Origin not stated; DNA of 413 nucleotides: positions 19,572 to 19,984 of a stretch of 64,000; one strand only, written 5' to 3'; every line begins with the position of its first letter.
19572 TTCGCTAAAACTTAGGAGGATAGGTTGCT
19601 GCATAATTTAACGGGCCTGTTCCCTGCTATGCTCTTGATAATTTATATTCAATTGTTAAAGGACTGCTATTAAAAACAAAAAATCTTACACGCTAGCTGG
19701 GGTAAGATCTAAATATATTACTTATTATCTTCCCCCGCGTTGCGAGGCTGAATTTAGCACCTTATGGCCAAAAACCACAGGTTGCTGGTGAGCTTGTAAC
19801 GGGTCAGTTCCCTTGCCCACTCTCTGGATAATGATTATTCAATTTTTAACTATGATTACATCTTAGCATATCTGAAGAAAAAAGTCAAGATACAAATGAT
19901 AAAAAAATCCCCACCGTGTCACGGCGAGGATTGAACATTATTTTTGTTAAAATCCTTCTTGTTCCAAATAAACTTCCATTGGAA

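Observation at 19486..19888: Two tandem SAM-I (S-box) riboswitches, each with its own terminator, in the metK leader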

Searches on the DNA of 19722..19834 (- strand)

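Call 23: build_rna_model(alignment_id=A2)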
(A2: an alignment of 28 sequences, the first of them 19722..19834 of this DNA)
Model R1 built from alignment A2 (28 sequences, 194 columns); structure: RNAalifold consensus.
model positions 109; base pairs 17; branch points 1; effective number of sequences 3.01; information 0.59 bits per position. Calibrated on 0.2 Mb of random sequence (short: E-values are rough).
structure used (alignment columns):
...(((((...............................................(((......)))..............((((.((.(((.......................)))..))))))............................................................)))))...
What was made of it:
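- Tried and rejected: Model R1 was built with an RNAalifold consensus that lacks P2a and P4 (17 pairs; call 23).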

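Call 25: search_with_rna_model(model_id=R1, sources=[window, L001, L002, L003, L004, L005, L006, L007, L008, L009, L010, L011, L012, L013, L014, L015, L016, L017, L018, L019, L020, L021, L022, L023, L024, L025, L026, L027, L028, L029, L030, L031, L032, L033, L034, L035, L036, L037, L038, L039, L040, L041, L042, L043, L044, L045, L046, L047, L048, L049, L050, L051, L052, L053, L054, L055, L056, L057, L058, L059, L060, L061, L062, L063, L064, L065, L066, L067, L068, L069, L070, L071, L072, L073, L074, L075, L076, L077, L078, L079, L080], max_evalue=1)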
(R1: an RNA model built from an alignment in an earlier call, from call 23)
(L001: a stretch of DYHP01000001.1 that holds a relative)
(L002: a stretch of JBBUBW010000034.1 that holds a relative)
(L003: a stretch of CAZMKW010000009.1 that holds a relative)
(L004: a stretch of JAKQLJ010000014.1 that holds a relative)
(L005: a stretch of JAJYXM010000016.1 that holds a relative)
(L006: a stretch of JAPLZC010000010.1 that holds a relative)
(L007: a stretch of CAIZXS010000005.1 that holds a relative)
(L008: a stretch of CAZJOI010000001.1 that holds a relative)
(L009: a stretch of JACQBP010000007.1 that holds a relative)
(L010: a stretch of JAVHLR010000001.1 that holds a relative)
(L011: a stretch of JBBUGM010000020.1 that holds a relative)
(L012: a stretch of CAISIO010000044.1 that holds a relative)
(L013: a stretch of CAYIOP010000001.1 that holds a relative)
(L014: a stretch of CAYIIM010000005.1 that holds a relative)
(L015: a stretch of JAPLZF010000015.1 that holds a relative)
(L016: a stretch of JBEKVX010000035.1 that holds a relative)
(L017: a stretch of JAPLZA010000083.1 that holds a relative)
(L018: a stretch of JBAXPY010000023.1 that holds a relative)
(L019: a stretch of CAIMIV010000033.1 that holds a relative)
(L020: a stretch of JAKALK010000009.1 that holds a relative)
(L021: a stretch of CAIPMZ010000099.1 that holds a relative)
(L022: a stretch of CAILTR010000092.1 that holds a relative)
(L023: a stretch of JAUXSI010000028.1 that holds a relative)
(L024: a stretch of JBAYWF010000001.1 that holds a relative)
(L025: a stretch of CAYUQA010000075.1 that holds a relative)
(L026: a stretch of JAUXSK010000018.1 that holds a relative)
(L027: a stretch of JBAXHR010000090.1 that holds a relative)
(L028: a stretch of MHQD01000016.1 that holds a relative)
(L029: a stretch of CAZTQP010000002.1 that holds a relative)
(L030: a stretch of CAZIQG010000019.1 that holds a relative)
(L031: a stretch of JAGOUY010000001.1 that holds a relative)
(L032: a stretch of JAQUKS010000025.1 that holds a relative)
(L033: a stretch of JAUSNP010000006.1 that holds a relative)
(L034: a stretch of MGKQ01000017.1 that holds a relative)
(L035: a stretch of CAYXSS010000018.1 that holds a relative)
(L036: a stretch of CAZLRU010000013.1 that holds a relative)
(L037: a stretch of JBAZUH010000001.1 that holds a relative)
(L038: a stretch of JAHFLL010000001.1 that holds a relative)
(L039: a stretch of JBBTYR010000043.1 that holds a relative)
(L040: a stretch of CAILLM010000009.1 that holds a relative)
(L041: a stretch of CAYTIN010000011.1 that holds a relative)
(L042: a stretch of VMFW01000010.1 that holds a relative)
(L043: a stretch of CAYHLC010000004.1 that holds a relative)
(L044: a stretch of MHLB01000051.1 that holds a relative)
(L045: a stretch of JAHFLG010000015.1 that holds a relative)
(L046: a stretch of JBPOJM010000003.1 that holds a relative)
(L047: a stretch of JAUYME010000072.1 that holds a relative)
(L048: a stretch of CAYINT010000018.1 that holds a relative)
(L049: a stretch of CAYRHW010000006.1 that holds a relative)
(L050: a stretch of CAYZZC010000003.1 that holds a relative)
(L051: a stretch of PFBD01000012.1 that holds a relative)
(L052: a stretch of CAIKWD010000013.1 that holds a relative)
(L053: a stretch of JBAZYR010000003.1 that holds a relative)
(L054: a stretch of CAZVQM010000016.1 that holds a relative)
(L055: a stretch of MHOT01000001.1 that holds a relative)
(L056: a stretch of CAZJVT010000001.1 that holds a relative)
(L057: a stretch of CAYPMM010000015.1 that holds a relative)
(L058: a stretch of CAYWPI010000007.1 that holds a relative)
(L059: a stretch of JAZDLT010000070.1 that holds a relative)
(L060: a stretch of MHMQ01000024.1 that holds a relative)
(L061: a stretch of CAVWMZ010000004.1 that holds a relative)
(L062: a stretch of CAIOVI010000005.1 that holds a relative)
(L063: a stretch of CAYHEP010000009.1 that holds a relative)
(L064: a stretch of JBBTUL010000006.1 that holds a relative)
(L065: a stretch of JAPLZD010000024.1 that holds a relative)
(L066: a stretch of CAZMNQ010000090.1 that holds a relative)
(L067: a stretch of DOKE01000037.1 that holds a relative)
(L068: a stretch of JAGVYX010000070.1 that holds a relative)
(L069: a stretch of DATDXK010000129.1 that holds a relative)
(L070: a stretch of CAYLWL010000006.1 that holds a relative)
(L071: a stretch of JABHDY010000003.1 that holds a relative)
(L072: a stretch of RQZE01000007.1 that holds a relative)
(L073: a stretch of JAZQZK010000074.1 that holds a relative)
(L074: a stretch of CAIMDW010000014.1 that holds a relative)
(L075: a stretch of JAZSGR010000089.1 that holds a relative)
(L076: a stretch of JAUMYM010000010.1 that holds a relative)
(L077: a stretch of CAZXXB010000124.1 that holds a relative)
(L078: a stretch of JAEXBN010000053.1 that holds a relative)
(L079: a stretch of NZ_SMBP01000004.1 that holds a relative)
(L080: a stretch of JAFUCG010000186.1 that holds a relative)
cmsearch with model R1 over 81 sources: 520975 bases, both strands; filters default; matches with E-value up to 1: 57.
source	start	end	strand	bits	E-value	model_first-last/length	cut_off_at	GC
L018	2301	2412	+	96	3.8e-21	1-109/109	no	0.47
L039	2243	2361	+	95.1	6.2e-21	1-109/109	no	0.52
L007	2159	2270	+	94.4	9.4e-21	1-109/109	no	0.49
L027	2296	2420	+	92.8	2.4e-20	1-109/109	no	0.51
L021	191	315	+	92.8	2.4e-20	1-109/109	no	0.52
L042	2247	2366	+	92.6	2.8e-20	1-109/109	no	0.52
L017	719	820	+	92.5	2.9e-20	1-109/109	no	0.46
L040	2336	2436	+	92.4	3.1e-20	1-109/109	no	0.49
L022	1944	2067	+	92.1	3.6e-20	1-109/109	no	0.52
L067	2279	2419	+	91.8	4.4e-20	1-109/109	no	0.45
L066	108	233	+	89.5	1.7e-19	1-109/109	no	0.48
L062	2154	2279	+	89.5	1.7e-19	1-109/109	no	0.51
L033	2299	2424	+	89.4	1.8e-19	1-109/109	no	0.49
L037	2348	2451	+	89.3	2e-19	1-109/109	no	0.38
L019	2276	2416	+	87.7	4.8e-19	1-109/109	no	0.52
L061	2255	2367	+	87.3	6.1e-19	1-109/109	no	0.5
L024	2284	2424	+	85.4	1.9e-18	1-109/109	no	0.55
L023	2285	2425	+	84.5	3.1e-18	1-109/109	no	0.52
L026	2285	2425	+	83.9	4.5e-18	1-109/109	no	0.54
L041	2205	2310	+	83.2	6.9e-18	1-109/109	no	0.53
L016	2329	2434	+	81.4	2e-17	1-109/109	no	0.48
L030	2301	2404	+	79.5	6.1e-17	1-109/109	no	0.54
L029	2306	2409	+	79.4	6.3e-17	1-109/109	no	0.53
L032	2307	2421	+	78.9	8.6e-17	1-109/109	no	0.55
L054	2302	2429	+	78.2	1.3e-16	1-109/109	no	0.56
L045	2393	2489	+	77.1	2.5e-16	1-109/109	no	0.54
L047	2297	2434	+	77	2.7e-16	1-109/109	no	0.47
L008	2242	2373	+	76.3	4.1e-16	1-109/109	no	0.53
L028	2284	2423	+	73.5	2.1e-15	1-109/109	no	0.54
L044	211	324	+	73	2.8e-15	1-109/109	no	0.58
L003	2287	2422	+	72.7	3.4e-15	1-109/109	no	0.46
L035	2235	2431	+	71.2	8.2e-15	1-109/109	no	0.5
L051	2237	2380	+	69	2.8e-14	1-109/109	no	0.55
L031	2275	2410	+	69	2.9e-14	1-109/109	no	0.56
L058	2284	2384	+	68.8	3.2e-14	1-109/109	no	0.56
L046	2152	2287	+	68.4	4.1e-14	1-109/109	no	0.57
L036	2282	2417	+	67.8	5.8e-14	1-109/109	no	0.52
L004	2197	2337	+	67.7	6.2e-14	1-109/109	no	0.48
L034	2152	2261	+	67.2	8.3e-14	1-109/109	no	0.5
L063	2117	2222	+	64.7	3.6e-13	1-109/109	no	0.46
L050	2315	2413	+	62.6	1.3e-12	1-109/109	no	0.65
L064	2326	2437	+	60.5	4.2e-12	1-109/109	no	0.54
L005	2168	2325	+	59.4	8.1e-12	1-109/109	no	0.56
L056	2159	2286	+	55.9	6.3e-11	1-109/109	no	0.6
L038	2260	2422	+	54.2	1.7e-10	1-109/109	no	0.49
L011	2175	2333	+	52.6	4.4e-10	1-109/109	no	0.55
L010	2147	2315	+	52.2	5.8e-10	1-109/109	no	0.57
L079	2320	2427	+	49.3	3.2e-09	1-109/109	no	0.4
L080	2335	2432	+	44.5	5.2e-08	1-109/109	no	0.41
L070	2180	2353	+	44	7e-08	1-109/109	no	0.52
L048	2256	2441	+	43.3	1.1e-07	1-109/109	no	0.53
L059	2227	2422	+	37.8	2.7e-06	1-109/109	no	0.54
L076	130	231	+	37.6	3e-06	1-109/109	no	0.38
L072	2349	2450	+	35.9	8.3e-06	1-109/109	no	0.38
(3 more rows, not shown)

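Call 26: search_with_rna_model(model_id=R1, sources=[L081, L082, L083, L084, L085, L086, L087, L088, L089, L090, L091, L092, L093, L094, L095, L096, L097, L098, L099, L100, L101, L102, L103, L104, L105, L106, L107, L108, L109, L110, L111, L112, L113, L114, L115, L116, L117, L118, L119, L120, L121, L122, L123, L124, L125, L126, L127, L128, L129, L130, L131, L132, L133, L134, L135, L136, L137, L138, L139, L140, L141, L142, L143, L144, L145, L146, L147, L148, L149, L150, L151, L152, L153, L154, L155, L156, L157, L158, L159, L160], max_evalue=1)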
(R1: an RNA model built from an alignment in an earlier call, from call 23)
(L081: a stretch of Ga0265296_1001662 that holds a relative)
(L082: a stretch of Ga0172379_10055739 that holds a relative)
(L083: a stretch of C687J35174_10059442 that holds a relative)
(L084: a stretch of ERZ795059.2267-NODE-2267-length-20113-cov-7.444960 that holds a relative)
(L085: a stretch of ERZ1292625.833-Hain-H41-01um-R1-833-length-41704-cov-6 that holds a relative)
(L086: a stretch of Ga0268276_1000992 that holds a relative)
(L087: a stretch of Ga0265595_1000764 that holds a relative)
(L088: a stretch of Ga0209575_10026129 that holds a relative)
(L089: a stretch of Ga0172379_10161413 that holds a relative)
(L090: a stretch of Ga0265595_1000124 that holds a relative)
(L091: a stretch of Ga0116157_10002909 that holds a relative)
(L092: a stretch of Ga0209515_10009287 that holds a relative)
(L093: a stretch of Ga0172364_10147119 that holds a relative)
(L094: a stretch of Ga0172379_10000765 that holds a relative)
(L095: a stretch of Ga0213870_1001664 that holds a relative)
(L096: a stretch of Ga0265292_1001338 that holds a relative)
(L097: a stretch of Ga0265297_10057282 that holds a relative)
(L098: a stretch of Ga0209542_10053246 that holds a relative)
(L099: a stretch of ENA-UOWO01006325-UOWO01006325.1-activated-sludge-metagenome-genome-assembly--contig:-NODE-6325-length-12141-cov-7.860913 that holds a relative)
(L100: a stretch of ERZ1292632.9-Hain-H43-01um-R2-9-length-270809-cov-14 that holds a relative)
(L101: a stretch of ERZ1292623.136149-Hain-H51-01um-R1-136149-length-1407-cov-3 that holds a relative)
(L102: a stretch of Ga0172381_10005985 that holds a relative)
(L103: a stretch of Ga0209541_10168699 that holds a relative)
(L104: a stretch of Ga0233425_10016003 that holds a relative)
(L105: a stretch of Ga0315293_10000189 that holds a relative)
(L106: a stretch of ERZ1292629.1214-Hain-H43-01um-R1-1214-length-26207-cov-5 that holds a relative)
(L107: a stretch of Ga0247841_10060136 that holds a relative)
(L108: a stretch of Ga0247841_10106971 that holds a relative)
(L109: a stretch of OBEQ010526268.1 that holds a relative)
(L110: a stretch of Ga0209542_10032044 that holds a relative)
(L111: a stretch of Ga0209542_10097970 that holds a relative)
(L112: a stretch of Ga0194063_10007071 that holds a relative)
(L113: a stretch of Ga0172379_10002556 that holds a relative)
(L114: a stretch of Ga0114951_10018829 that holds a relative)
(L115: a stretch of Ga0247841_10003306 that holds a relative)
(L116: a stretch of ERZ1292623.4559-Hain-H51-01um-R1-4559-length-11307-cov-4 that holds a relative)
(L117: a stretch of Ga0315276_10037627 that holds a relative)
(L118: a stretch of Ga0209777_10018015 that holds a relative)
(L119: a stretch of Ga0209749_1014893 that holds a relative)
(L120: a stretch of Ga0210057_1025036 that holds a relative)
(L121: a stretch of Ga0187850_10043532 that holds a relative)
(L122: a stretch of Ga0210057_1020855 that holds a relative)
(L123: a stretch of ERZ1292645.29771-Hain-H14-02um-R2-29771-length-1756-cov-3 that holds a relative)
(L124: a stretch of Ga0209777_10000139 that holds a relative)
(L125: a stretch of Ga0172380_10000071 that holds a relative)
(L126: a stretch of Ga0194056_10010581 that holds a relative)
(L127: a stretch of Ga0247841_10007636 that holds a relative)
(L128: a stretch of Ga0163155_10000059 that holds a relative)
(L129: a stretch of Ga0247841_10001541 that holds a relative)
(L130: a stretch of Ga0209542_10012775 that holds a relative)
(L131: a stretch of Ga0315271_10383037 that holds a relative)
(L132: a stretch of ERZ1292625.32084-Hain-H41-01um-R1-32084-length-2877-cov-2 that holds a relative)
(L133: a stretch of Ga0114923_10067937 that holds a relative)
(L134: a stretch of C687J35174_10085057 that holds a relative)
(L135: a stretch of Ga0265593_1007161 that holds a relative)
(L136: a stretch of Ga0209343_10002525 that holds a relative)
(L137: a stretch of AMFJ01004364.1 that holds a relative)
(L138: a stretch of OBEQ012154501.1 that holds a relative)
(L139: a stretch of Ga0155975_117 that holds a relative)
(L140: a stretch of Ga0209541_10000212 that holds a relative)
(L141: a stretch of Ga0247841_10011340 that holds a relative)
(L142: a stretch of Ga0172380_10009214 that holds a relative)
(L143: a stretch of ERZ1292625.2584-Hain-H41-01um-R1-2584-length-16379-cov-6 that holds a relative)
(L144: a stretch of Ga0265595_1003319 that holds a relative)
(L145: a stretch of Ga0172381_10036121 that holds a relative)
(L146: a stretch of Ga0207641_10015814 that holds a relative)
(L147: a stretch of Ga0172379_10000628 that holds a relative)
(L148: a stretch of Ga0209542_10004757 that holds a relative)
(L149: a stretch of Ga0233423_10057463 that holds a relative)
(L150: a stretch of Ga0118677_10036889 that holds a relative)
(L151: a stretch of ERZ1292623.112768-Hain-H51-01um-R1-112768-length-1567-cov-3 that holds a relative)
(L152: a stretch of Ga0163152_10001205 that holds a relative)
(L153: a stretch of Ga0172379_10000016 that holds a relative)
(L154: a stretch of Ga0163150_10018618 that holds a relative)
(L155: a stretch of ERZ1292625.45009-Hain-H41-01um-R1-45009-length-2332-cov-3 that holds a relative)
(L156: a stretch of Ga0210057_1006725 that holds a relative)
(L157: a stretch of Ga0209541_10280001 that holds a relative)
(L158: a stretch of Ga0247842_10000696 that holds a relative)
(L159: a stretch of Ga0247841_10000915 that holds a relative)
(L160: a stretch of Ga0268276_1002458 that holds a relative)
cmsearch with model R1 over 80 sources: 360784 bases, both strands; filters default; matches with E-value up to 1: 50.
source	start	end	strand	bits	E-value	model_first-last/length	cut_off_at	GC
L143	1459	1577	+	95.1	4.3e-21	1-109/109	no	0.52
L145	1331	1440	+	93.6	1e-20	1-109/109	no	0.45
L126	1952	2076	+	92.8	1.7e-20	1-109/109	no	0.51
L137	2279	2419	+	91.8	3e-20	1-109/109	no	0.45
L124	2313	2424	+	89.6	1.1e-19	1-109/109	no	0.49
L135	1479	1603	+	89.3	1.3e-19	1-109/109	no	0.52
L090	2313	2414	+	88.9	1.6e-19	1-109/109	no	0.49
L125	2284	2424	+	85.4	1.3e-18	1-109/109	no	0.55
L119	1463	1603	+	84.2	2.7e-18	1-109/109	no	0.51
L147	2348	2448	+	83.6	3.8e-18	1-109/109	no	0.54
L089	1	108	+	83.2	4.7e-18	6-109/109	5'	0.52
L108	455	562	+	83.2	4.7e-18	1-109/109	no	0.41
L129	2327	2432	+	83.2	4.9e-18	1-109/109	no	0.42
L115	2285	2425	+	82.8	5.9e-18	1-109/109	no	0.5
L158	2221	2342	+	82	9.8e-18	1-109/109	no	0.48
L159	2221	2342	+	82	9.8e-18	1-109/109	no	0.48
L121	130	235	+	81.4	1.4e-17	1-109/109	no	0.48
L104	1245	1346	+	81.3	1.4e-17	1-109/109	no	0.5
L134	157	284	+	78.2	9.1e-17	1-109/109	no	0.56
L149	44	154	+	77.9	1.1e-16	1-109/109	no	0.42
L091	2241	2372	+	76.3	2.8e-16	1-109/109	no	0.53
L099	2241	2372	+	76.3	2.8e-16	1-109/109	no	0.53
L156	1090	1199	+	76.2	2.9e-16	1-109/109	no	0.46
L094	2307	2417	+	75.8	3.8e-16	1-109/109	no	0.45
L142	2326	2434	+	75.6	4.2e-16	1-109/109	no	0.45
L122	380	495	+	75.2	5.3e-16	1-109/109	no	0.5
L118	1046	1150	+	75.1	5.7e-16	1-109/109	no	0.42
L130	2284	2423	+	73.5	1.5e-15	1-109/109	no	0.54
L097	909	1021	+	73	1.9e-15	1-109/109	no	0.45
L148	2227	2340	+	73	1.9e-15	1-109/109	no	0.58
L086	2287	2422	+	72.7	2.3e-15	1-109/109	no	0.46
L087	15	150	+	72.7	2.3e-15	1-109/109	no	0.46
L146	258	370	+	71.2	5.6e-15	1-109/109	no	0.54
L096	2325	2432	+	70.6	7.8e-15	1-109/109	no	0.56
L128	2344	2449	+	68.9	2.1e-14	1-109/109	no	0.5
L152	2201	2321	+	68.5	2.8e-14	1-109/109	no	0.52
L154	2201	2321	+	68.5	2.8e-14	1-109/109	no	0.52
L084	2197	2337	+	67.7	4.3e-14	1-109/109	no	0.48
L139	2152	2261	+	67.2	5.7e-14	1-109/109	no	0.5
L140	2152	2261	+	67.2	5.7e-14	1-109/109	no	0.5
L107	1605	1719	+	66.8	7.3e-14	1-109/109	no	0.5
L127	2229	2407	+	66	1.2e-13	1-109/109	no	0.51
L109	2310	2440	+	63.8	4.3e-13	1-109/109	no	0.5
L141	260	380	+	62.5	9.2e-13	1-109/109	no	0.38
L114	1098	1267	+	60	4.1e-12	1-109/109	no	0.48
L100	2175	2333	+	52.6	3.1e-10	1-109/109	no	0.55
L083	1278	1429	+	48.8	2.9e-09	1-109/109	no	0.59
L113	2305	2432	+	38.2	1.5e-06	1-109/109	no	0.41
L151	49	214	+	36.3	4.4e-06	1-109/109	no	0.61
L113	2049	2203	+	24.4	0.0049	1-109/109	no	0.43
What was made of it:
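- Closest known: Single SAM-I. Same: Found as a single copy before metK in 54 of 80 genome loci and 49 of 80 metagenome loci (calls 25, 26).
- Single copies suffice in all the more distant relatives (calls 25, 26).
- Tried and rejected: L113 looked like a second tandem, with two hits to my own model R1 (call 26).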

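Call 33: search_with_rna_model(model_id=R1, sources=[L161, L162, L163], max_evalue=1, filters=off)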
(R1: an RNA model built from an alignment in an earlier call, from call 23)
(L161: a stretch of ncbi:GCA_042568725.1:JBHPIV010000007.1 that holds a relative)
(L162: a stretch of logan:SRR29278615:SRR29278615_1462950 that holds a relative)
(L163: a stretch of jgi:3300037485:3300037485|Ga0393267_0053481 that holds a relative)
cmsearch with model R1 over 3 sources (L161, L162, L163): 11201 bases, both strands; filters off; matches with E-value up to 1: 5.
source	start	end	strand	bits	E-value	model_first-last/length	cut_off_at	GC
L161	2642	2783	+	69.5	4.6e-16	1-109/109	no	0.35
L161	2300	2423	+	69.5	4.7e-16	1-109/109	no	0.42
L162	135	260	+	55.4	1.9e-12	1-109/109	no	0.38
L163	2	102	+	32.8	1.1e-06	1-109/109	no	0.48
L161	1198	1221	+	12.2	0.2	1-109/109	no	0.08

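Call 38: search_with_rna_model(model_id=R1, sources=[window, L161, L162], max_evalue=0.00001, make_alignment=true)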
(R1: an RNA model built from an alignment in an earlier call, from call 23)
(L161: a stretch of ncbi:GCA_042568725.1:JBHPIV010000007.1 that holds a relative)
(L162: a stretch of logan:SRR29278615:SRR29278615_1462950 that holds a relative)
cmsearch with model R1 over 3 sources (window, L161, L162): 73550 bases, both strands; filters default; matches with E-value up to 0.00001: 5.
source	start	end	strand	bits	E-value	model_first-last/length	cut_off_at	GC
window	19722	19834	-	76.2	6e-17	1-109/109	no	0.5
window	19528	19644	-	71.3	1e-15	1-109/109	no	0.44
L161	2642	2783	+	69.5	3e-15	1-109/109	no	0.35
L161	2300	2423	+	69.5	3e-15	1-109/109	no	0.42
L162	135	260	+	55.4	1.2e-11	1-109/109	no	0.38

Alignment A3: 5 matches aligned to the model, 163 columns, each read 5' to 3' on its own strand. Consensus structure (alignment columns), stored with it:
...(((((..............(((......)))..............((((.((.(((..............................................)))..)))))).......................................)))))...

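Call 51: search_with_rna_model(model_id=R1, source=L113, start=1900, end=2510, filters=off, max_evalue=1, show_alignments=2)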
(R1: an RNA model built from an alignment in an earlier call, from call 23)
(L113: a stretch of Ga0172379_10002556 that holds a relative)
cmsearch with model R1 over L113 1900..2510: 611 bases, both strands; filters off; matches with E-value up to 1: 2.
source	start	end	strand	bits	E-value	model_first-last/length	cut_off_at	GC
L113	2305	2432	+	38.2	2.6e-09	1-109/109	no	0.41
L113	2049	2203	+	24.4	8.2e-06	1-109/109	no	0.43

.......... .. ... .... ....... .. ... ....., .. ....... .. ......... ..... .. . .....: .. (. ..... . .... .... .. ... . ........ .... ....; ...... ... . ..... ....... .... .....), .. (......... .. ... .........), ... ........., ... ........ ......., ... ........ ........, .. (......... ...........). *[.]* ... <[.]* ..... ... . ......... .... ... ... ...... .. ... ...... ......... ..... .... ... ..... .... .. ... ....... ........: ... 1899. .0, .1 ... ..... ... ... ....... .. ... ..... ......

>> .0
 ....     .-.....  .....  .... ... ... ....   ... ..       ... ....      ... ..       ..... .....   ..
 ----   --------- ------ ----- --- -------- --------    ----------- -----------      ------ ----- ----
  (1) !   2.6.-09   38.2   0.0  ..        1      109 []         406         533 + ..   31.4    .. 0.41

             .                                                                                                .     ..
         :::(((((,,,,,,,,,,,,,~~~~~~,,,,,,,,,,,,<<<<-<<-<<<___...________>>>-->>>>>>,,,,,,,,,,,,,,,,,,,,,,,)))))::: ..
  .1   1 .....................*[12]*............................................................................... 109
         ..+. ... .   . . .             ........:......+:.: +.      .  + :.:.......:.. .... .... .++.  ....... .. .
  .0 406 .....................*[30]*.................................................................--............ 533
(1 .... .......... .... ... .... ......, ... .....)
